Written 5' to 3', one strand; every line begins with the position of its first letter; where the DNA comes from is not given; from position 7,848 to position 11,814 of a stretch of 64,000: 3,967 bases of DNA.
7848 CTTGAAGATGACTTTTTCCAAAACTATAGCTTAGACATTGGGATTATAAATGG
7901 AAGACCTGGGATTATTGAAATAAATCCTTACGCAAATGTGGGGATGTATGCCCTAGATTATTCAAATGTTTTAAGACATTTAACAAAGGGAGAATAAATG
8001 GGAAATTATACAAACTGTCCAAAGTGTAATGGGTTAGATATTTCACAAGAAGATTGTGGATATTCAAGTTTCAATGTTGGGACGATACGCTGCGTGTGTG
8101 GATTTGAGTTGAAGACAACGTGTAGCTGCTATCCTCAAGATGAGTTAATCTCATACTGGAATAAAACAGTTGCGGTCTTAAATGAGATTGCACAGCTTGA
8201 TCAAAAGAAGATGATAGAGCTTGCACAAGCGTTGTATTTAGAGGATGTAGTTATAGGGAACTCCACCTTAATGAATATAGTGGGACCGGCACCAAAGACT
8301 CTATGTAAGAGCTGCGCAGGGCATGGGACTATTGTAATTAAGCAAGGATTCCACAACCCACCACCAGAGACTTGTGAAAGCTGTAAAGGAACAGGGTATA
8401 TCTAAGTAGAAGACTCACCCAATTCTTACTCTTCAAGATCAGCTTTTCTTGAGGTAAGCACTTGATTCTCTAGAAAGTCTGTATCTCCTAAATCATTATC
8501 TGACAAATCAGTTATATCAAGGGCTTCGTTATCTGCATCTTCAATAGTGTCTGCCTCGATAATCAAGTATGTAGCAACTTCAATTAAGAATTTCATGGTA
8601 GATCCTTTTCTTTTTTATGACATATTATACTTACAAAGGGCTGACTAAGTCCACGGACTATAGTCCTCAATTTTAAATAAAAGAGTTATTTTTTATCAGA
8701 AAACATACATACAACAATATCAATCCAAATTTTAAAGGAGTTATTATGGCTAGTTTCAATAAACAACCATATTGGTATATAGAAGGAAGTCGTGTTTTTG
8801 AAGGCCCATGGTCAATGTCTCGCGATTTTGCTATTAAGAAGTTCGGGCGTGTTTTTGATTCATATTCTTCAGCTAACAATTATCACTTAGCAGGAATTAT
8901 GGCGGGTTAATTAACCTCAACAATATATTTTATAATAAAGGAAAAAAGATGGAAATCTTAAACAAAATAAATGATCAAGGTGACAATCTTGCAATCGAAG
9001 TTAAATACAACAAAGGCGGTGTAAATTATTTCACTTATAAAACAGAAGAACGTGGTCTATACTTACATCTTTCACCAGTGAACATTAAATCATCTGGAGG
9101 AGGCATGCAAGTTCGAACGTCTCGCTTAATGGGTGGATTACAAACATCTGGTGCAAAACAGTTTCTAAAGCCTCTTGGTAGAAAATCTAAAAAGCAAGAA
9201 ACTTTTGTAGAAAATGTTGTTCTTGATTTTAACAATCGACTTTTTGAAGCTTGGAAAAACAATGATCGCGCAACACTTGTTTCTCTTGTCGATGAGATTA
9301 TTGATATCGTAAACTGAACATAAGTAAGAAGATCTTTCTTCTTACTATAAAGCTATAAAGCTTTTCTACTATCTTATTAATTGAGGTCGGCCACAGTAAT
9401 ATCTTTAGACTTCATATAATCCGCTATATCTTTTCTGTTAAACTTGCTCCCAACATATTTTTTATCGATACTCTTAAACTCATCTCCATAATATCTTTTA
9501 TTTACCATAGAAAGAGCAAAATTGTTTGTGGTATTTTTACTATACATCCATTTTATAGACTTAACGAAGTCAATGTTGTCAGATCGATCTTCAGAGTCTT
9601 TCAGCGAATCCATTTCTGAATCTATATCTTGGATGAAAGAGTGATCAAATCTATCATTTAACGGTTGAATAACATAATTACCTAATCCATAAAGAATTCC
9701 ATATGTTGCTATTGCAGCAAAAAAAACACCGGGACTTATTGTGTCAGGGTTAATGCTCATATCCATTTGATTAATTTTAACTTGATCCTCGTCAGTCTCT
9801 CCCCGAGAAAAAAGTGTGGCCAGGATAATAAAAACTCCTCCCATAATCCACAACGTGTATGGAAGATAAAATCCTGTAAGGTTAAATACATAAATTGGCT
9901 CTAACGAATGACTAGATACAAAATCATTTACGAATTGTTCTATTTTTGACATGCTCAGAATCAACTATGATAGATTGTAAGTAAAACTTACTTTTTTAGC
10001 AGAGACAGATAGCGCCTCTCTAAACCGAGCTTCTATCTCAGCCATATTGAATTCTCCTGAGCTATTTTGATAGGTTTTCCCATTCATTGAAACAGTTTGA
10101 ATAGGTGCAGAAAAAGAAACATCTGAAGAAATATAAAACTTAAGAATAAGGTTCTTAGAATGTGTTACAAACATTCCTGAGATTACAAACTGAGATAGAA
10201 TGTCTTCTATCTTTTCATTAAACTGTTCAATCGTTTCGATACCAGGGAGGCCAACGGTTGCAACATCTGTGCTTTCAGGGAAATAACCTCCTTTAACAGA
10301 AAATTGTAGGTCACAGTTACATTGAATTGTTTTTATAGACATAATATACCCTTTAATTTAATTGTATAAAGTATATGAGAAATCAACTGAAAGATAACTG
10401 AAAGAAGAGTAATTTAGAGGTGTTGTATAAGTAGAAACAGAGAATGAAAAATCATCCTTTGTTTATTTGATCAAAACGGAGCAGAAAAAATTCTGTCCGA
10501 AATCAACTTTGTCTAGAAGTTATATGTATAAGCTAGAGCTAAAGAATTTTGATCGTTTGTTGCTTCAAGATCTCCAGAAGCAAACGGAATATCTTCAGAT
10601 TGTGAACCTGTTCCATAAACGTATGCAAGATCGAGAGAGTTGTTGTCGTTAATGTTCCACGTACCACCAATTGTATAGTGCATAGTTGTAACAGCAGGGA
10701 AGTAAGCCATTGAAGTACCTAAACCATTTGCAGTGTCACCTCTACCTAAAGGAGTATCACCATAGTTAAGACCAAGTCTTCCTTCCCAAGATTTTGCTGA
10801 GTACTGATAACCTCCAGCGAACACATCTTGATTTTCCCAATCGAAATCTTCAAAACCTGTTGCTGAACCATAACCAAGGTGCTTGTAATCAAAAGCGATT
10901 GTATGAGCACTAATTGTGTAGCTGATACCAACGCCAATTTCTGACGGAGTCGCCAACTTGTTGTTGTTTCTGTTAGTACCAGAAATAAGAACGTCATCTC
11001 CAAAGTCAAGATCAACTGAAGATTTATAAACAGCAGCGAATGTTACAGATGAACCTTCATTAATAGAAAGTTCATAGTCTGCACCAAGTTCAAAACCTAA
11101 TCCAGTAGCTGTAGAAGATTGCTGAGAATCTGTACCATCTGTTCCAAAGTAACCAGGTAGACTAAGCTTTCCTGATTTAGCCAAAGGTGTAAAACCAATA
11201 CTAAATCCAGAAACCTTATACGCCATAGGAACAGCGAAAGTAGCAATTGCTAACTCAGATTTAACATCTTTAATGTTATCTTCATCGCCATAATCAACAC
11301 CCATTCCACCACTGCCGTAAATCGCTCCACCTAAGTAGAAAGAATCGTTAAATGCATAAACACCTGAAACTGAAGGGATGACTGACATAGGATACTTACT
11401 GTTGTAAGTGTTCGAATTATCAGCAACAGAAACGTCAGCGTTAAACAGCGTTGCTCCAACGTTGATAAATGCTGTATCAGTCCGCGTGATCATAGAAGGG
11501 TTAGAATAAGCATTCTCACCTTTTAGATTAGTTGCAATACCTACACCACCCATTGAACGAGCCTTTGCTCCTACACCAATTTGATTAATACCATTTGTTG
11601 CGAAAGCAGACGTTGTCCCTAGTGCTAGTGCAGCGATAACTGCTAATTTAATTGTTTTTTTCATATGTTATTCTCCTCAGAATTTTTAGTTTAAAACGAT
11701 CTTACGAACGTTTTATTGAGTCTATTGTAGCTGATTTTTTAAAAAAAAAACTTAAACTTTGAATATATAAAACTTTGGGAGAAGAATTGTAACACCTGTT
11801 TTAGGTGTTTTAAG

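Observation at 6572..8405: Translationally coupled small protein - ATP-grasp ligase - CxxCxGxG zinc-finger trio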

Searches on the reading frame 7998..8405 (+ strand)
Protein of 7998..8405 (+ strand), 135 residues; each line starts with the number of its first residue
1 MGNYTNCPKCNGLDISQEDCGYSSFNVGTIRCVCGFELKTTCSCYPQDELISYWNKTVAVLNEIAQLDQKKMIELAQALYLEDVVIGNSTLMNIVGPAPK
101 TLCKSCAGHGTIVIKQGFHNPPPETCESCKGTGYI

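Call 3: search_protein_families(library=pfam, proteins=[window:7998-8405:+], max_evalue=0.1)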
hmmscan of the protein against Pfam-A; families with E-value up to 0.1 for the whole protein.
window:7998-8405:+ (135 aa): 3 families
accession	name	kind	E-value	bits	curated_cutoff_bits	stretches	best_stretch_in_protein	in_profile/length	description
PF00684.25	DnaJ_CXXCXGXG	-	0.00022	21.8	32.7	1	101-134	16-52/65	DnaJ central domain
PF15777.11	Anti-TRAP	-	0.026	15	32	0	6-15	32-41/59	Tryptophan RNA-binding attenuator protein inhibitory protein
PF17302.8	DUF5351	-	0.059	14.1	27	0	124-133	18-27/29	Family of unknown function (DUF5351)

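Call 4: search_protein_families(library=phrogs, proteins=[window:7998-8405:+], max_evalue=0.1)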
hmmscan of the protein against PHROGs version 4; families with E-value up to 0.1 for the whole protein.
window:7998-8405:+ (135 aa): 3 families
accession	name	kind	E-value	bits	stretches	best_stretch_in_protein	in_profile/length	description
phrog_14336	-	unknown function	0.0035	17.7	1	68-135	114-172/363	-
phrog_8897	-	unknown function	0.0052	18.2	1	99-134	82-114/119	-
phrog_22955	-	unknown function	0.029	15.6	0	91-135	41-81/87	-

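Call 22: find_homologous_proteins(query=window:7998-8405:+)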
Query window:7998-8405:+ (135 aa): 3 proteins with E <= 0.001 among 5 candidates.
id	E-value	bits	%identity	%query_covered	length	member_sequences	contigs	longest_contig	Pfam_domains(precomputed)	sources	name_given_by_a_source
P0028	5.7e-89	313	100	100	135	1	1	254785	-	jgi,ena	-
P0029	1.0e-31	128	44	98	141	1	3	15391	-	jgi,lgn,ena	-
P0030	4.1e-12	64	43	71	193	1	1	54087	-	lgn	-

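Call 24: find_encoding_contigs(protein=P0029, flank=8000, max_places=3)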
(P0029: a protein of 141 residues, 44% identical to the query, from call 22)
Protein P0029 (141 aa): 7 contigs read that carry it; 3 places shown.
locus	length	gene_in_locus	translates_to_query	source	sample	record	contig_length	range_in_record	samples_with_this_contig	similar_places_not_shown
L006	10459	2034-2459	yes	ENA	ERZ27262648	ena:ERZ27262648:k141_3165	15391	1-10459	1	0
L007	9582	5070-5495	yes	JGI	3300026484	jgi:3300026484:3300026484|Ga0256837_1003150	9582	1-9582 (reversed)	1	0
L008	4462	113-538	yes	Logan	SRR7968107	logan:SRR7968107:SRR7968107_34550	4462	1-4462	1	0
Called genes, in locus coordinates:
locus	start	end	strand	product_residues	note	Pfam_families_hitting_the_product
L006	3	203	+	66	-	?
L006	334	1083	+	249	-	-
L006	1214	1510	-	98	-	-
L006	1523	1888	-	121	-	-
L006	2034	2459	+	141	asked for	-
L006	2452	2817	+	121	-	-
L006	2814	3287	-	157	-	-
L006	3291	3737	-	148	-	-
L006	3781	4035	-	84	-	-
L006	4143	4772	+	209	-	-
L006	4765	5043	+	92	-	-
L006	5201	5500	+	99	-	-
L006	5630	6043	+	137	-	-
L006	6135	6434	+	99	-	-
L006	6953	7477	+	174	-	-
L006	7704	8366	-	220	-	-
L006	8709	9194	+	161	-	PF01928:CYTH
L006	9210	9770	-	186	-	PF02562:PhoH, PF13173:AAA_14 (faint), PF13245:AAA_19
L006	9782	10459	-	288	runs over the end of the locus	PF13555:AAA_29 (weak)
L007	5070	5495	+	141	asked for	-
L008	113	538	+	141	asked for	-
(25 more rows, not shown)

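Call 25: find_encoding_contigs(protein=P0030, flank=8000, max_places=3)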
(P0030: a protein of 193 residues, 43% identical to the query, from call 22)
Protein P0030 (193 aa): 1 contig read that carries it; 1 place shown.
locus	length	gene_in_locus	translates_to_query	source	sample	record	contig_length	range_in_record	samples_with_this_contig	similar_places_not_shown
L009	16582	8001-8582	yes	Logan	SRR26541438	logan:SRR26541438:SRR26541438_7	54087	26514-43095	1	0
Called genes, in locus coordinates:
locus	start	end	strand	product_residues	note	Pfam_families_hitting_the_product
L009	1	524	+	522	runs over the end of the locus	PF00403:HMA, PF02683:DsbD_TM, PF13386:DsbD_2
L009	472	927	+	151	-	-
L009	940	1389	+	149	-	PF10080:FtrD-like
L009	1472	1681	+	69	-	PF00403:HMA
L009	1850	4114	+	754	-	PF00403:HMA, PF00122:E1-E2_ATPase, PF00702:Hydrolase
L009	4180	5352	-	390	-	-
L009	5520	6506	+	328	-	PF00561:Abhydrolase_1 (weak)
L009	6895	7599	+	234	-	-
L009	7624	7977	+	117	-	-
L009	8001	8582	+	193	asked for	-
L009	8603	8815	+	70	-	-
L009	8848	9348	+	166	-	-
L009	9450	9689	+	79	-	-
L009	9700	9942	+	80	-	-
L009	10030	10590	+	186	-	-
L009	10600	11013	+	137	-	-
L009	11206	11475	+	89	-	-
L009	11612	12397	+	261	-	-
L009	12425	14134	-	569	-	PF02624:YcaO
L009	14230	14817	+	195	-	-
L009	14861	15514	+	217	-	PF06445:GyrI-like (weak)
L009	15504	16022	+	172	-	-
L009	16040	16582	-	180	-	-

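Call 50: search_protein_families(library=pfam, proteins=[P0029, P0030], max_evalue=10)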
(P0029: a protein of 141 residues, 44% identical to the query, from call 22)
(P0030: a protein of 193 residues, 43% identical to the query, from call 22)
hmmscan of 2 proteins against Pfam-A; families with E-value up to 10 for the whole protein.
P0029 (141 aa): 13 families
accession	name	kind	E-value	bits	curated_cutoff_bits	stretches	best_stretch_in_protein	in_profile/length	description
PF00684.25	DnaJ_CXXCXGXG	-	0.0015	19.2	32.7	1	102-137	13-51/65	DnaJ central domain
PF23733.2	GRXCR1-2_C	-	0.027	14.9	26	1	106-139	11-41/47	GRXCR1/2, C-terminal domain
PF14354.12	Lar_restr_allev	-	0.032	14.9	28.6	1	3-55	3-55/58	Restriction alleviation protein Lar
PF02301.23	HORMA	-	0.095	12.6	24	1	62-113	59-110/209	HORMA domain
PF09723.15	Zn_ribbon_8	-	0.22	12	34.4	0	110-135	8-34/41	Zinc ribbon domain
PF17302.8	DUF5351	-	0.55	11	27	1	129-137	19-27/29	Family of unknown function (DUF5351)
PF11475.13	VP_N-CPKC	-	0.55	10.6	27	1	1-9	14-22/32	Virion protein N terminal domain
PF12760.12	Zn_ribbon_IS1595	-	0.58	10.6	25.4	1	5-19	20-34/46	Transposase zinc-ribbon domain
PF20833.2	RNase_E_G_Thio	-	0.6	10.7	26.8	0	129-139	1-11/86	RNase E/G, Thioredoxin-like domain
PF22415.1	PSV_ORF131-like_dom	-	1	9.8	27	1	3-20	22-41/80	PSV_Hypothetical protein ORF131-like domain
PF08792.16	A2L_zn_ribbon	-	2.1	8.5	22.9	1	103-117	2-16/33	A2L zinc ribbon domain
PF15777.11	Anti-TRAP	-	2.8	8.4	32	1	106-139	12-42/59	Tryptophan RNA-binding attenuator protein inhibitory protein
PF01599.25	Ribosomal_S27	-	5.8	7.3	22.3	1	93-116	4-28/44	Ribosomal protein S27a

P0030 (193 aa): 5 families
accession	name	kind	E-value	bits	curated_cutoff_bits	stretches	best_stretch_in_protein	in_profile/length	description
PF14354.12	Lar_restr_allev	-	0.017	15.8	28.6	1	8-61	3-55/58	Restriction alleviation protein Lar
PF14703.12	PHM7_cyt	-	0.08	13.6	27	1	38-88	77-127/174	Cytosolic domain of 10TM putative phosphate transporter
PF20263.4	LYRM2-like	-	0.12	13.4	26.8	1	61-83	35-57/85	LYR motif-containing protein 2-like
PF07967.19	zf-C3HC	-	0.16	12.5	22.2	1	18-70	28-66/132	NuBaID N-terminal domain (aka zf-C3HC)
PF01907.25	Ribosomal_L37e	-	5.8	7.5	27.6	0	23-40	20-37/53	Ribosomal protein L37e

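Call 52: search_solved_structures(query=A2, max_evalue=10)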
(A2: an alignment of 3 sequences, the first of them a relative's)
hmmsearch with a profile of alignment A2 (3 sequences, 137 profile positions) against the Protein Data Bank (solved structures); distinct sequences matched with E-value up to 10: 6.
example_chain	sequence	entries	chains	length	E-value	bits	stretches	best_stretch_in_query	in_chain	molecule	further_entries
9nri_Bc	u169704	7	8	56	0.1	15.8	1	16-40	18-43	Large ribosomal subunit protein eL37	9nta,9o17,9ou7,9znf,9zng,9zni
6lss_7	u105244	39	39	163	0.32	14.2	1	53-120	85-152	Probable ribosome biogenesis protein RLP24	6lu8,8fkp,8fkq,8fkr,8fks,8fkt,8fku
3i52_A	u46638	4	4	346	0.43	13.8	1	38-132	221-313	Putative leucoanthocyanidin reductase 1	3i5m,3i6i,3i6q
7y9n_A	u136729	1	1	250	1.3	12.3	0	55-77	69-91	Spike protein S2',5HB-H2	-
9vi5_A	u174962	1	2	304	1.8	11.8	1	22-82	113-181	Coproporphyrin III ferrochelatase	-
1exk_A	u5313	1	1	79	2.7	11.2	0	97-135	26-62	DNAJ PROTEIN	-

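Call 58: search_protein_families(library=padloc, proteins=[window:7998-8405:+], max_evalue=0.01)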
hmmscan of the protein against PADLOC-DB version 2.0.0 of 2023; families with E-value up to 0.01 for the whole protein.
window:7998-8405:+ (135 aa): 0 families

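Call 59: search_protein_families(library=ncbifam, proteins=[window:7998-8405:+], max_evalue=0.01)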
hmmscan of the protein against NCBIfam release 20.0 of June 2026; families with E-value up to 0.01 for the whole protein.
window:7998-8405:+ (135 aa): 2 families
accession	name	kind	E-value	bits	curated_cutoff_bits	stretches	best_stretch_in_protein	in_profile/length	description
NF008035.0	PRK10767.1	subfamily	0.0002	20.5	338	1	100-134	158-191/374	molecular chaperone DnaJ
TIGR02349.1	DnaJ_bact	equivalog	0.0087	15.5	377.2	1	101-134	161-197/354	molecular chaperone DnaJ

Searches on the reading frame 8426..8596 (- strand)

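Call 3: search_protein_families(library=pfam, proteins=[window:8426-8596:-], max_evalue=0.1)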
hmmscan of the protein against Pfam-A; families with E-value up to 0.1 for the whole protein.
window:8426-8596:- (56 aa): 1 family
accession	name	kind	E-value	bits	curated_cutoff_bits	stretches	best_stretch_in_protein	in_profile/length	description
PF23969.1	DUF7296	-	0.087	13.8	27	1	6-30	20-44/115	Domain of unknown function (DUF7296)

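Call 4: search_protein_families(library=phrogs, proteins=[window:8426-8596:-], max_evalue=0.1)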
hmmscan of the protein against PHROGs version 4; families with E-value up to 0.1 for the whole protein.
window:8426-8596:- (56 aa): 2 families
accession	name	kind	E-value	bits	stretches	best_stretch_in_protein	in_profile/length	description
phrog_30072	-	unknown function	0.021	15.8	1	9-31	16-38/50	-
phrog_14649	-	unknown function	0.026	15.9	1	11-42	14-48/62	-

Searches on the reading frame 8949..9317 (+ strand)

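Call 3: search_protein_families(library=pfam, proteins=[window:8949-9317:+], max_evalue=0.1)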
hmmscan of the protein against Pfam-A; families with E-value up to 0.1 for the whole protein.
window:8949-9317:+ (122 aa): 0 families

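Call 4: search_protein_families(library=phrogs, proteins=[window:8949-9317:+], max_evalue=0.1)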
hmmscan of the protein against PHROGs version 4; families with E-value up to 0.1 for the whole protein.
window:8949-9317:+ (122 aa): 1 family
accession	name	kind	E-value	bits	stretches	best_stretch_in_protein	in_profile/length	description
phrog_28052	-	unknown function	1.3e-05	26.6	1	8-93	6-83/94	-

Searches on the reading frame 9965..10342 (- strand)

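Call 80: search_protein_families(library=pfam, proteins=[window:9965-10342:-], max_evalue=0.01)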
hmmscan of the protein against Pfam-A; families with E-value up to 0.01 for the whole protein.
window:9965-10342:- (125 aa): 1 family
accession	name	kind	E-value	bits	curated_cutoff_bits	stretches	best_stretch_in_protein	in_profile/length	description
PF10379.14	nec1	-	0.0087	16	27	0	78-121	119-162/184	Virulence protein nec1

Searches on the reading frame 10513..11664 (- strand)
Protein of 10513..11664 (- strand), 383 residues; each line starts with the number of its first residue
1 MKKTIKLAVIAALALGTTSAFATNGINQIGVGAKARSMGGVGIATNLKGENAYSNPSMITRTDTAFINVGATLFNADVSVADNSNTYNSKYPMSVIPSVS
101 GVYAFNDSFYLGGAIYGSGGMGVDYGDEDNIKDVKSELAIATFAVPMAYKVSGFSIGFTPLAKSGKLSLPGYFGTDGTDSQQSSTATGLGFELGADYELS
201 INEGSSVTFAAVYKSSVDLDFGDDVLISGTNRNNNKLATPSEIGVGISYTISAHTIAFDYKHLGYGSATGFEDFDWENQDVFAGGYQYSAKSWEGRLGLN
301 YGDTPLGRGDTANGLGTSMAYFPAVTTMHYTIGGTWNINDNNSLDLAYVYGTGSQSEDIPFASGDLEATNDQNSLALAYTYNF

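Call 80: search_protein_families(library=pfam, proteins=[window:10513-11664:-], max_evalue=0.01)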
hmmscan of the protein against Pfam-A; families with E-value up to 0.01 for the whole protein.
window:10513-11664:- (383 aa): 1 family
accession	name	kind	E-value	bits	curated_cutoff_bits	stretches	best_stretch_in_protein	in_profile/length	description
PF03349.22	Toluene_X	-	6e-17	61.7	29.7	2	19-231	7-241/421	Outer membrane protein transport protein (OMPP1/FadL/TodX)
